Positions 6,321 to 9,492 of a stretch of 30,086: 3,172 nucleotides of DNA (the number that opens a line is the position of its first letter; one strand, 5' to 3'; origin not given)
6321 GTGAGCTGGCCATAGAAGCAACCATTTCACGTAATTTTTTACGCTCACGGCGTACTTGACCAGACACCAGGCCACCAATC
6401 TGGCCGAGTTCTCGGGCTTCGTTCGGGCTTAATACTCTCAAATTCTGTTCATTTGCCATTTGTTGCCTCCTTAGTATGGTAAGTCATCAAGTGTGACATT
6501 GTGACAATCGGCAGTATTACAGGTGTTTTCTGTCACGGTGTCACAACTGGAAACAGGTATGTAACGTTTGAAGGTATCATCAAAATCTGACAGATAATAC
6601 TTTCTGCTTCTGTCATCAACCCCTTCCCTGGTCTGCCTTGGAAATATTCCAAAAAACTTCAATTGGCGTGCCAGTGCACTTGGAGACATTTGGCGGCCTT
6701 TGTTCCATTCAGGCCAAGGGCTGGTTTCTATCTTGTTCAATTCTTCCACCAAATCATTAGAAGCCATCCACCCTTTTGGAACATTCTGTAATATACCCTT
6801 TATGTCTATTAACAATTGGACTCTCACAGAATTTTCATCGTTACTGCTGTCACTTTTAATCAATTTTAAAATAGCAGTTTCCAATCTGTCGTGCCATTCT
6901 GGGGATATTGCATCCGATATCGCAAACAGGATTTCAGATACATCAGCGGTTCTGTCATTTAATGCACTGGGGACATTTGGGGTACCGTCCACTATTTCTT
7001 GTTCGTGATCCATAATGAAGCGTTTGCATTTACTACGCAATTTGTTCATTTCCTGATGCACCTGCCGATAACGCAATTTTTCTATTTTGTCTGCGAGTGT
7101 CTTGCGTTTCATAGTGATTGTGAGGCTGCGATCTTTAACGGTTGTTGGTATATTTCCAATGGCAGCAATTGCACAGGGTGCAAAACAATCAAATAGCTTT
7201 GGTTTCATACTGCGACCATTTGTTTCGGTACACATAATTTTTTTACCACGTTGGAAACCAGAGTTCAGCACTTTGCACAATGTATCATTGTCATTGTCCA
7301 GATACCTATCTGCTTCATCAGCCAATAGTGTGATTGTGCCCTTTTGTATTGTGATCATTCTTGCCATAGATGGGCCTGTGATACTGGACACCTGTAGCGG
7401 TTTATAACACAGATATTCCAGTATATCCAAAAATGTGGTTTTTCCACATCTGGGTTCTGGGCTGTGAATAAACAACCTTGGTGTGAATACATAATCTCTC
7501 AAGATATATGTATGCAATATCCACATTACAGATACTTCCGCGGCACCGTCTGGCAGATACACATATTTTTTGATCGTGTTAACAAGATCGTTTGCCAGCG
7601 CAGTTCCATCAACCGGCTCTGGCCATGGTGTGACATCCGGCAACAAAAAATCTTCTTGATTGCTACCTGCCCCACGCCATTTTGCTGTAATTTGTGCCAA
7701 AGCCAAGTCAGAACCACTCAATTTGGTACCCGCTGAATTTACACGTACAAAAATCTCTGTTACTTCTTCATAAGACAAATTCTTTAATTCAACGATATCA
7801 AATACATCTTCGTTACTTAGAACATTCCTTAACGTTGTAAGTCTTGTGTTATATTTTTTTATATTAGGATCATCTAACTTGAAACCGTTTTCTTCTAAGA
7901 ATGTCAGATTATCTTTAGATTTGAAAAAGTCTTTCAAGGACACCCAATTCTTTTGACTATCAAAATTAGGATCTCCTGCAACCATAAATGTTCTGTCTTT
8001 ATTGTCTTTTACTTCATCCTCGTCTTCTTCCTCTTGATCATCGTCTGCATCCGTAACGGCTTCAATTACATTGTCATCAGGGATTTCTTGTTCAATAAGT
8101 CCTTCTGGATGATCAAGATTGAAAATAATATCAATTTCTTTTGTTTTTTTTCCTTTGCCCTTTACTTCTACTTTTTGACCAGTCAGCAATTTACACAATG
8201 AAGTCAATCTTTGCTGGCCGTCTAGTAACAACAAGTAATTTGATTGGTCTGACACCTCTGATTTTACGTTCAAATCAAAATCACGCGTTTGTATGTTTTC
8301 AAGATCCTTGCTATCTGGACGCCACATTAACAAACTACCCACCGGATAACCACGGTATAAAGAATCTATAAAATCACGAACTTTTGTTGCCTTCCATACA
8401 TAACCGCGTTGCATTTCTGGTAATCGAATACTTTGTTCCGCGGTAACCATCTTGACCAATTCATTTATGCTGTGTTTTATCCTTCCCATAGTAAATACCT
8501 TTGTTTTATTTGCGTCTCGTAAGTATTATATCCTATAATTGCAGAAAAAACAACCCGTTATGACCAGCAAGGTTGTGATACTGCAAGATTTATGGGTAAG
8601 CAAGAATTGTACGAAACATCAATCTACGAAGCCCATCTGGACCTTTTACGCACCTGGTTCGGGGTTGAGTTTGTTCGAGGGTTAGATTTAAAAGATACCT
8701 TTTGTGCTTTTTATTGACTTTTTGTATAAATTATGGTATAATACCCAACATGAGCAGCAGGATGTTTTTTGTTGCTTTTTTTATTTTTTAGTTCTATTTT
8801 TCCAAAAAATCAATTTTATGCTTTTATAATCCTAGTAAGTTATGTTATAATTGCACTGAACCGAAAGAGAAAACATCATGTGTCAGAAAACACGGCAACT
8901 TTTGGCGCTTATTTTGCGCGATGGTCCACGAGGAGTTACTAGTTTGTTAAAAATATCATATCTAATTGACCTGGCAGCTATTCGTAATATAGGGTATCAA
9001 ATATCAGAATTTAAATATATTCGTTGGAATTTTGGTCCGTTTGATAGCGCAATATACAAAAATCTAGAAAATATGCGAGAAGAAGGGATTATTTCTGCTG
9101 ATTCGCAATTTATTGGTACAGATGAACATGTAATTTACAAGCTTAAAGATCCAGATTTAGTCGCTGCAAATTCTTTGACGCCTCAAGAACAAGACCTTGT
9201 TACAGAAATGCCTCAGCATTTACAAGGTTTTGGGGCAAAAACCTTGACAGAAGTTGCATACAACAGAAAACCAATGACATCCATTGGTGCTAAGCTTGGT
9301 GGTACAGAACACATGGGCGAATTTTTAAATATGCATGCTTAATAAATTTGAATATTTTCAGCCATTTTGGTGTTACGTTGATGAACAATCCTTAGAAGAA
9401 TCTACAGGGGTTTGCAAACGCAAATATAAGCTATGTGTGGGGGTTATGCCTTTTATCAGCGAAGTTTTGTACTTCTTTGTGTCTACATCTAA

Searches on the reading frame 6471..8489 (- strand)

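Call 39: search_protein_families(library=pfam, proteins=[window:6471-8489:-], max_evalue=0.001)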
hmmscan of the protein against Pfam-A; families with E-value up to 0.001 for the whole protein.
window:6471-8489:- (672 aa): 2 families
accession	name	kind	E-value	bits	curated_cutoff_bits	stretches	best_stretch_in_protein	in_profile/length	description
PF12307.13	DUF3631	-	2.1e-33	116.4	24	1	460-643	2-182/182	Protein of unknown function (DUF3631)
PF03235.19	GmrSD_N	-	1.5e-31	110.5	33.2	1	12-267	5-198/199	GmrSD restriction endonuclease, N-terminal domain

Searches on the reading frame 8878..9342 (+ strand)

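Call 39: search_protein_families(library=pfam, proteins=[window:8878-9342:+], max_evalue=0.001)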
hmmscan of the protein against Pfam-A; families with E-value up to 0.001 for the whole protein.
window:8878-9342:+ (154 aa): 1 family
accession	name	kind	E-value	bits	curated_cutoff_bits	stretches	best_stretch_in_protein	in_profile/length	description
PF13274.11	SocA_Panacea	-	5.8e-11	43.7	25.7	1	23-130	1-109/113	Antitoxin SocA-like, Panacea domain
